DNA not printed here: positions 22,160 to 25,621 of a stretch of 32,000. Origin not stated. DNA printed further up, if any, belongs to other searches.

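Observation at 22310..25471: One polypeptide combines an extracytoplasmic glycoside hydrolase with an O-antigen ligase/polymerase-type membrane domain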

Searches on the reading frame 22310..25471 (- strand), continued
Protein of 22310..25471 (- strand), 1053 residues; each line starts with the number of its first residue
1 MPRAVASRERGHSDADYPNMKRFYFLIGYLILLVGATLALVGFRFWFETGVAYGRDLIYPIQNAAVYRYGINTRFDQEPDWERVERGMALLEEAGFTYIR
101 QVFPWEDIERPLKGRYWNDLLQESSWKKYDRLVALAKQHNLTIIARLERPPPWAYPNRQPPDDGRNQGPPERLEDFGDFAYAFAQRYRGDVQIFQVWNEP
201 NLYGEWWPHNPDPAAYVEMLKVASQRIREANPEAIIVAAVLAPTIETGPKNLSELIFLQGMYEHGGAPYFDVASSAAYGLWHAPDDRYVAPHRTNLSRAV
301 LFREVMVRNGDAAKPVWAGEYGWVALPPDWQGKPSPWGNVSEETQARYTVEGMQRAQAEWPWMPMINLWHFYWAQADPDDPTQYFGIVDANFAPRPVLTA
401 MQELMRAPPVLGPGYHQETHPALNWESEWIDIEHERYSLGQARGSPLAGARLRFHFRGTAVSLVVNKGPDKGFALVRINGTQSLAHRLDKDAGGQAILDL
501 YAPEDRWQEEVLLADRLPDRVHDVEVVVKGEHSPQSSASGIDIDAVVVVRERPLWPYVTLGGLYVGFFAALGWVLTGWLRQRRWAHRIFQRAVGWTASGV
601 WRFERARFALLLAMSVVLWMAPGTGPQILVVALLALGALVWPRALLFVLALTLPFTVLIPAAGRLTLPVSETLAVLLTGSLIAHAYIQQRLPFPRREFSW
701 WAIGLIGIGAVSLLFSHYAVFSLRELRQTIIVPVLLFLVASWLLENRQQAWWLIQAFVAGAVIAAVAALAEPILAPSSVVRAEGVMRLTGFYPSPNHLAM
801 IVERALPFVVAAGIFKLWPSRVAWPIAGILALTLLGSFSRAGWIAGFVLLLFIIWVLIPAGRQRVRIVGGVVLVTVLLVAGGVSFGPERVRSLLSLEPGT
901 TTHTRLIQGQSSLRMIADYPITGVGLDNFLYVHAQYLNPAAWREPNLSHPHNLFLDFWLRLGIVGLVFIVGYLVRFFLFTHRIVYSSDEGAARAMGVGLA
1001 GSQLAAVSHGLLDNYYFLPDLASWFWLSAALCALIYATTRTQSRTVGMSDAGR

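Call 29: search_protein_families(library=pfam, proteins=[L010:15038-16183:+, L048:2160-3797:+, L028:12072-13253:+, L048:9471-10073:+, L018:3480-4034:+, L025:7220-9817:+, L042:11026-11535:+, L049:4375-5157:-, L004:1413-4142:+, L004:4421-5425:+], max_evalue=0.001)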
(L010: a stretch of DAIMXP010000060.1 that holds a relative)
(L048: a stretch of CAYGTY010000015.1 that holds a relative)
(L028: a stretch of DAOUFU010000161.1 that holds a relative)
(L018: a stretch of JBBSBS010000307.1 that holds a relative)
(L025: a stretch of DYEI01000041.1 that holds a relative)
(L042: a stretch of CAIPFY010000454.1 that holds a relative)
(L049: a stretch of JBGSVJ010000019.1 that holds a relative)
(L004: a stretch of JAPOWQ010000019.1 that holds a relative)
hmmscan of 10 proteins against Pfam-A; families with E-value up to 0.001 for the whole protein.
L010:15038-16183:+ (381 aa): 6 families
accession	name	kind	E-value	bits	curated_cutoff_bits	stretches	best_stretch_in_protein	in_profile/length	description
PF00534.26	Glycos_transf_1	-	2.9e-33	115.3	26.4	1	204-356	16-169/172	Glycosyl transferases group 1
PF13692.12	Glyco_trans_1_4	-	2.8e-29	102.6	27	1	208-345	6-142/142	Glycosyl transferases group 1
PF13439.12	Glyco_transf_4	-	5.1e-15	56.4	28.5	1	18-182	2-169/170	Glycosyltransferase Family 4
PF20706.3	GT4-conflict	-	2.2e-13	50.4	26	1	205-372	199-385/385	Family 4 Glycosyltransferase in conflict systems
PF13524.12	Glyco_trans_1_2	-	1.2e-06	28.9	25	1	236-373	15-143/144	Glycosyl transferase-like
PF00982.27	Glyco_transf_20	-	6.6e-05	22.3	32.5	1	264-355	353-449/473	Glycosyltransferase family 20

L048:2160-3797:+ (545 aa): 3 families
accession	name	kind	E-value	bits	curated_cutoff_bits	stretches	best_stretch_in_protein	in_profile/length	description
PF07501.17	G5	-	8.8e-13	48.7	23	1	101-173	2-73/75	G5 domain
PF00930.27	DPPIV_N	-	5.7e-08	32.3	22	1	499-538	45-84/354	Dipeptidyl peptidase IV (DPP IV) N-terminal region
PF03990.20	DUF348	-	3.2e-06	27.2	24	1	43-82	1-39/41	G5-linked-Ubiquitin-like domain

L028:12072-13253:+ (393 aa): 7 families
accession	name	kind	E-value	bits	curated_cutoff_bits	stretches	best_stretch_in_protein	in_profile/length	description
PF17863.7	AAA_lid_2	-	7.2e-10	38.9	22.7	1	311-357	10-55/74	AAA lid domain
PF01078.27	Mg_chelatase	-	4.9e-09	36.3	20.3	1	59-225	5-158/207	Magnesium chelatase, subunit ChlI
PF07728.20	AAA_5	-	3.8e-08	33.9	22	0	143-238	38-139/139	AAA domain (dynein-related subfamily)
PF13401.12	AAA_22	-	2.2e-06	28.5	27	1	81-188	8-99/130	AAA domain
PF00493.29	MCM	-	3.4e-05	23.5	23.3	1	158-232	106-180/224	MCM P-loop domain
PF00004.35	AAA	-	8.9e-05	23.4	21.2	1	81-154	1-38/131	ATPase family associated with various cellular activities (AAA)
PF13191.12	AAA_16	-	0.00066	20.6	32.6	1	67-109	13-55/167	AAA ATPase domain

L048:9471-10073:+ (200 aa): 1 family
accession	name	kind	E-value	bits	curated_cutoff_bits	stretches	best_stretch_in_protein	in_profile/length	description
PF04138.20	GtrA_DPMS_TM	-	3.5e-20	72.8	26.1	1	46-195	1-116/117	GtrA/DPMS, transmembrane domain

L018:3480-4034:+ (184 aa): 1 family
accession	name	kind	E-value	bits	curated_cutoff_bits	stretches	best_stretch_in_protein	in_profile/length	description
PF01661.27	Macro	-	8.3e-25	87.5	22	1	42-132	21-118/118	Macro domain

L025:7220-9817:+ (865 aa): 5 families
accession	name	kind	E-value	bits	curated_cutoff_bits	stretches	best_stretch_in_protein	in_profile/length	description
PF07676.18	PD40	-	4.7e-56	186.1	20.9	5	625-661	1-38/38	WD40-like Beta Propeller Repeat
PF00930.27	DPPIV_N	-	1.6e-14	53.8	22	2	651-720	17-82/354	Dipeptidyl peptidase IV (DPP IV) N-terminal region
PF09992.14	NAGPA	-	2.6e-09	38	25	1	381-516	3-137/169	Phosphodiester glycosidase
PF25174.1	Beta-prop_THOC3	-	1.4e-08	34.5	305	1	609-704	68-156/272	THOC3 beta-propeller domain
PF14583.12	Pectate_lyase22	-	7.1e-06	25.4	30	0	819-861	43-85/386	Oligogalacturonate lyase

L042:11026-11535:+ (169 aa): 2 families
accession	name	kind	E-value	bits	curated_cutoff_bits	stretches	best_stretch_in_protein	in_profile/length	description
PF03061.28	4HBT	-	1e-23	83.8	20.6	1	33-106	1-75/79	Thioesterase superfamily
PF13622.12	4HBT_3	-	8e-05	23.3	24.3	1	27-113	2-74/83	Acyl-CoA thioesterase N-terminal domain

L049:4375-5157:- (260 aa): 3 families
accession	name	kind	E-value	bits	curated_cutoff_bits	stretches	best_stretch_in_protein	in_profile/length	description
PF00072.30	Response_reg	-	5.1e-28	97.9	30.2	1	27-138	1-111/111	Response regulator receiver domain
PF00486.34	Trans_reg_C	-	3.2e-23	82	26.2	1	173-249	1-77/77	Transcriptional regulatory protein, C terminal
PF23198.2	PDE8A_N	-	5.9e-05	23.5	29.6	1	26-123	11-114/147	PDE8A-like, N-terminal domain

L004:1413-4142:+ (909 aa): 4 families
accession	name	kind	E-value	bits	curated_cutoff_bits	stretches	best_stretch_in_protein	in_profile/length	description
PF00476.26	DNA_pol_A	-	1.2e-160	535.1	34.3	1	530-904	3-380/381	DNA polymerase family A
PF02739.22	5_3_exonuc_N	-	1.5e-53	181.3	34.3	1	26-193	1-164/164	5'-3' exonuclease, N-terminal resolvase-like domain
PF01367.25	5_3_exonuc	-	6.8e-31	107.1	40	1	194-287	1-95/97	5'-3' exonuclease, C-terminal SAM fold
PF22619.2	DNA_polI_exo1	-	2e-10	41.1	27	1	361-445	14-97/140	DNA polymerase I, ribonuclease H-like domain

L004:4421-5425:+ (334 aa): 1 family
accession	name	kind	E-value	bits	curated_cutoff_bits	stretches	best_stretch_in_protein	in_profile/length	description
PF02492.25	cobW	-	1.6e-43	148.8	20.7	1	21-196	2-179/180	CobW/HypB/UreG, nucleotide-binding domain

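Call 30: predict_structure(alignment_id=A1)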
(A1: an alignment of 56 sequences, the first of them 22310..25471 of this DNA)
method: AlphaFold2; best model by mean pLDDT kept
length: 1053 residues; sequences in the alignment: 56
mean_pLDDT: 85.5   pTM: 0.79
mean pLDDT of the five models: 85.5, 84.8, 84.2, 82.6, 82.3
residues with pLDDT >= 90: 581; 70-90: 321; 50-70: 112; < 50: 39
segments of 3 or more residues with pLDDT < 50: 1-16, 593-601, 879-884, 1048-1053
pLDDT, mean of each block of 10 residues (from residue 1): 43 53 89 94 87 89 88 93 96 96 93 89 94 97 95 85 70 96 97 96 84 96 98 97 72 94 98 88 86 88 96 95 91 88 94 92 93 82 91 95 91 91 92 89 93 96 95 92 87 83 93 92 94 87 95 85 86 73 59 44 77 90 83 91 93 84 68 92 76 73 93 85 90 93 90 95 93 76 75 86 94 91 94 89 85 76 54 52 49 63 79 90 83 74 64 90 95 95 88 94 93 87 95 88 53 46
secondary structure, 60 per line:
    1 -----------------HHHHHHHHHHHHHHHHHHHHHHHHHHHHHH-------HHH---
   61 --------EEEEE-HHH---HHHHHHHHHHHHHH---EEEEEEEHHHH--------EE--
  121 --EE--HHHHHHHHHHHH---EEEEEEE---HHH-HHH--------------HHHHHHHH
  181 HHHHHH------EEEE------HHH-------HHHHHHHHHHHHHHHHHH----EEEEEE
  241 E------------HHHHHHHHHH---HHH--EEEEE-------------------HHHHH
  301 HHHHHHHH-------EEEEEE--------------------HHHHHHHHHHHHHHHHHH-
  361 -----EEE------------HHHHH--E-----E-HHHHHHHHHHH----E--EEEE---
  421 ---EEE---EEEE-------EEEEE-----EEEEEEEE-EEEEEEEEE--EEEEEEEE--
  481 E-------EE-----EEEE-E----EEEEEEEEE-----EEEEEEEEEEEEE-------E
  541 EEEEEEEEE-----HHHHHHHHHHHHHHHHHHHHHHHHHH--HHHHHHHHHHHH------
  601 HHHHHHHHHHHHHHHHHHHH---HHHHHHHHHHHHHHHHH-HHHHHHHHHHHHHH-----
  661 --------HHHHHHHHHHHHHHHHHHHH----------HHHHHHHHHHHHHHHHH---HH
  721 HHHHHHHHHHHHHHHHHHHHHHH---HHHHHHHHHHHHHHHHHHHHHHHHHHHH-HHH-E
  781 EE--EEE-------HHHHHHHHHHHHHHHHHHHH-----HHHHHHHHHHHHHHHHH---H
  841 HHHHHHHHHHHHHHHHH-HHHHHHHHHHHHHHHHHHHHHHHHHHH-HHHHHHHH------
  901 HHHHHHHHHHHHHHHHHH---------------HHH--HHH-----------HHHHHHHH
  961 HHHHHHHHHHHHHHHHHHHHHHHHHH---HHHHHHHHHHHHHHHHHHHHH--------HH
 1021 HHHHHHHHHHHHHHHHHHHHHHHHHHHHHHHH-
elements in order (helices of 4 or more, strands of 3 or more residues): H18-47 E69-73 H81-94 E98-104 H105-108 H127-138 E142-148 H173-186 E193-196 H213-230 E235-241 H254-263 E272-276 H296-308 E316-321 H342-359 E366-368 H381-385 H396-406 E414-417 E424-426 E430-433 E441-445 E451-458 E460-468 E471-478 E496-499 E506-514 E520-532 E540-549 H555-580 H583-594 H601-620 H624-640 H642-655 H669-688 H699-715 H719-743 H747-774 E780-782 E785-787 H795-814 H820-836 H840-857 H859-885 H887-894 H901-918 H953-986 H990-1010 H1019-1052

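Call 33: fold_search(model_id=the predicted structure, library=pdb)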
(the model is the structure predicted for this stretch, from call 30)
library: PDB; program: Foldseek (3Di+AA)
matches with E <= 10: 1259; with E <= 0.001: 440
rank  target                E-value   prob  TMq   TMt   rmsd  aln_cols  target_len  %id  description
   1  4zn2_A                5.8e-18  1.00  0.28  0.67  11.9       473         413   20  Glycosyl hydrolase from Pseudomonas aeruginosa (released 2016-01-06)
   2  9g17_A                7.0e-18  1.00  0.27  0.66  11.9       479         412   19  Structure of PslG with a covalently- bound pentasaccharide (released 2025-03-05)
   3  5bx9                  1.1e-17  1.00  0.27  0.65  11.8       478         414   20  Structure of PslG from Pseudomonas aeruginosa (released 2015-10-07)
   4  5jvk_A                3.0e-13  1.00  0.25  0.50  10.8       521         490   16  Structural insights into a family 39 glycoside hydrolase from the gut symbiont Bacteroides cellulosilyticus WH2. (released 2016-12-07)
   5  2bs9_A                8.3e-13  1.00  0.26  0.51  15.0       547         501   14  Native crystal structure of a GH39 beta-xylosidase XynB1 from Geobacillus stearothermophilus (released 2005-10-12)
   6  8i0x_A                2.3e-12  1.00  0.25  0.50  13.9       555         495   13  Beta-Xylosidase JB13GH39P28 showing salt/ethanol/trypsin tolerance, low-pH/low-Temperature activity, and transformatio (released 2024-04-24)
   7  8i0j_A                2.6e-12  1.00  0.25  0.51  14.0       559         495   12  JB13GH39P28 mutant-D41G (released 2024-04-24)
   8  8i0j_B                1.1e-11  1.00  0.26  0.51  13.9       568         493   13  JB13GH39P28 mutant-D41G (released 2024-04-24)
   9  6uqj                  1.9e-11  1.00  0.24  0.47  16.5       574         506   13  Crystal structure of the GH39 enzyme from Xanthomonas axonopodis pv. citri (released 2020-07-22)
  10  1px8_A                4.0e-11  1.00  0.25  0.50  15.1       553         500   13  Crystal structure of beta-D-xylosidase from Thermoanaerobacterium saccharolyticum, a family 39 glycoside hydrolase (released 2003-12-23)
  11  6yyh_B                7.5e-11  1.00  0.25  0.49  15.0       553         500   11  Crystal structure of beta-D-xylosidase from Dictyoglomus thermophilum in ligand-free form (released 2020-12-02)
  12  5z3k_A                2.2e-10  1.00  0.25  0.52  14.7       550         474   12  Crystal structure of glucosidase from Croceicoccus marinus at 1.8 Angstrom resolution (released 2019-01-23)
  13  6yyh_A                2.3e-10  1.00  0.25  0.49  15.0       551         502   11  Crystal structure of beta-D-xylosidase from Dictyoglomus thermophilum in ligand-free form (released 2020-12-02)
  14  6krn_A                3.1e-10  1.00  0.24  0.49  12.0       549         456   12  Crystal structure of GH30 xylanase B from Talaromyces cellulolyticus expressed by Pichia pastoris in complex with aldo (released 2020-06-17)
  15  5z3k_B                3.8e-10  1.00  0.25  0.50  16.3       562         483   11  Crystal structure of glucosidase from Croceicoccus marinus at 1.8 Angstrom resolution (released 2019-01-23)
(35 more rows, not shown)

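Call 57: search_protein_families(library=pfam, proteins=[L049:14623-16131:+, L010:13971-15038:+, L012:7250-9853:+, L055:14072-15316:+, L075:3924-4976:+, L048:12911-13528:+, L034:7088-8164:+, L002:8239-8991:+, L003:9914-11059:+, L055:12809-14056:+], max_evalue=0.001)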
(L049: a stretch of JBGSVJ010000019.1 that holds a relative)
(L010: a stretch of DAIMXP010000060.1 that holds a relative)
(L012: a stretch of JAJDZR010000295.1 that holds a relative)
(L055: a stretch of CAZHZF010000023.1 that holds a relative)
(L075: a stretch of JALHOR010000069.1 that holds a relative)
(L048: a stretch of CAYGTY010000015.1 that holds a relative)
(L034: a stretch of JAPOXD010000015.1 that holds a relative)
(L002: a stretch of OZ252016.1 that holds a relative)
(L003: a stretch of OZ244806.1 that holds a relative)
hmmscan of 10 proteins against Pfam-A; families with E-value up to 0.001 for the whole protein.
L049:14623-16131:+ (503 aa): 1 family
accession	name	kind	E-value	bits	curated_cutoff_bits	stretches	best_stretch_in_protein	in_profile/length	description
PF04932.20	Wzy_C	-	1.9e-21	76.9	31.7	1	261-417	3-149/149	O-Antigen ligase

L010:13971-15038:+ (356 aa): 1 family
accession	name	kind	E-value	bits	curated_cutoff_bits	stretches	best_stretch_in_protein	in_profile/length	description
PF03706.18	LPG_synthase_TM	-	1.2e-48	166.6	33.4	1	55-345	2-302/302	Lysylphosphatidylglycerol synthase TM region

L012:7250-9853:+ (868 aa): 6 families
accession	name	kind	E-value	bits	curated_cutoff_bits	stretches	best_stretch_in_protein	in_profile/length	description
PF05362.19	Lon_C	-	5.1e-85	284.6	21.1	1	650-851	2-203/205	Lon protease (S16) C-terminal proteolytic domain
PF02190.22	LON_substr_bdg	-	1.5e-48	165.8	28.7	1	59-257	2-200/200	ATP-dependent protease La (LON) substrate-binding domain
PF00004.35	AAA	-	1e-22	81.4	21.2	1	407-544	1-126/131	ATPase family associated with various cellular activities (AAA)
PF22667.2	Lon_lid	-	1.4e-21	76.3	27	1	568-620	1-53/57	Lon protease AAA+ ATPase lid domain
PF13541.12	ChlI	-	3.2e-08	34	27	1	693-820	1-121/121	Subunit ChlI of Mg-chelatase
PF07728.20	AAA_5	-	7.9e-07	29.6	22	1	407-541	2-139/139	AAA domain (dynein-related subfamily)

L055:14072-15316:+ (415 aa): 2 families
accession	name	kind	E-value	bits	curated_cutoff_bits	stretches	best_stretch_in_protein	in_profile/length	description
PF05977.19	MFS_3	-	6.1e-45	154.1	27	1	13-401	3-391/524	Transmembrane secretion effector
PF07690.21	MFS_1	-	8.5e-29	101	33.4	2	25-366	1-342/347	Major Facilitator Superfamily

L075:3924-4976:+ (351 aa): 6 families
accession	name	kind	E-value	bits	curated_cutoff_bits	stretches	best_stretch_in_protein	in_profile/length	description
PF01170.24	UPF0020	-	5.7e-26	91.9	22.3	1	171-342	1-195/197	RMKL-like, methyltransferase domain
PF13649.12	Methyltransf_25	-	1.9e-08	35.3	27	1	203-278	2-75/97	Methyltransferase domain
PF08241.18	Methyltransf_11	-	2.7e-07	31.6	21.2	1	203-308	1-93/95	Methyltransferase domain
PF13847.12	Methyltransf_31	-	3.2e-06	27.3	27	1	202-325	7-126/145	Methyltransferase domain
PF02390.23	Methyltransf_4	-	0.00011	22.1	24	1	201-322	4-127/173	Putative methyltransferase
PF05175.20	MTS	-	0.00045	20.3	23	1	202-322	35-150/170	Methyltransferase small domain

L048:12911-13528:+ (206 aa): 0 families

L034:7088-8164:+ (359 aa): 3 families
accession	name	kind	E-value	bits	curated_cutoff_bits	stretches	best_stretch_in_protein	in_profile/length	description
PF02163.28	Peptidase_M50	-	3.3e-18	66.3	27.2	2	123-180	163-220/221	Peptidase family M50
PF13398.12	Peptidase_M50B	-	1.5e-05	25.2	26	1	46-110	25-89/201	Peptidase M50B-like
PF00571.33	CBS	-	0.00048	20.9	24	0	303-348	8-54/57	CBS domain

L002:8239-8991:+ (251 aa): 1 family
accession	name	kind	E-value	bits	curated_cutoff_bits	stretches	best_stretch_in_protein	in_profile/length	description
PF01936.24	NYN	-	4.9e-22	79.4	24.2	1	27-155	16-140/145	NYN domain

L003:9914-11059:+ (382 aa): 1 family
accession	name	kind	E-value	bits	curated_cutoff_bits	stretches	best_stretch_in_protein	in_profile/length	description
PF00150.24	Cellulase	-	3.2e-06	27.3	23.5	1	62-207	26-163/272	Cellulase (glycosyl hydrolase family 5)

L055:12809-14056:+ (416 aa): 3 families
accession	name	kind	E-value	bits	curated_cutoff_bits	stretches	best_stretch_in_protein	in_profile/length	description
PF01979.26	Amidohydro_1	-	1.7e-16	60.8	25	1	82-391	1-342/345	Amidohydrolase family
PF07969.17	Amidohydro_3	-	6.7e-11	42.8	29.7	2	76-106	3-34/472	Amidohydrolase family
PF00449.26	Urease_alpha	-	0.00017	22.3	23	1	17-77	50-109/121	Urease alpha-subunit, N-terminal domain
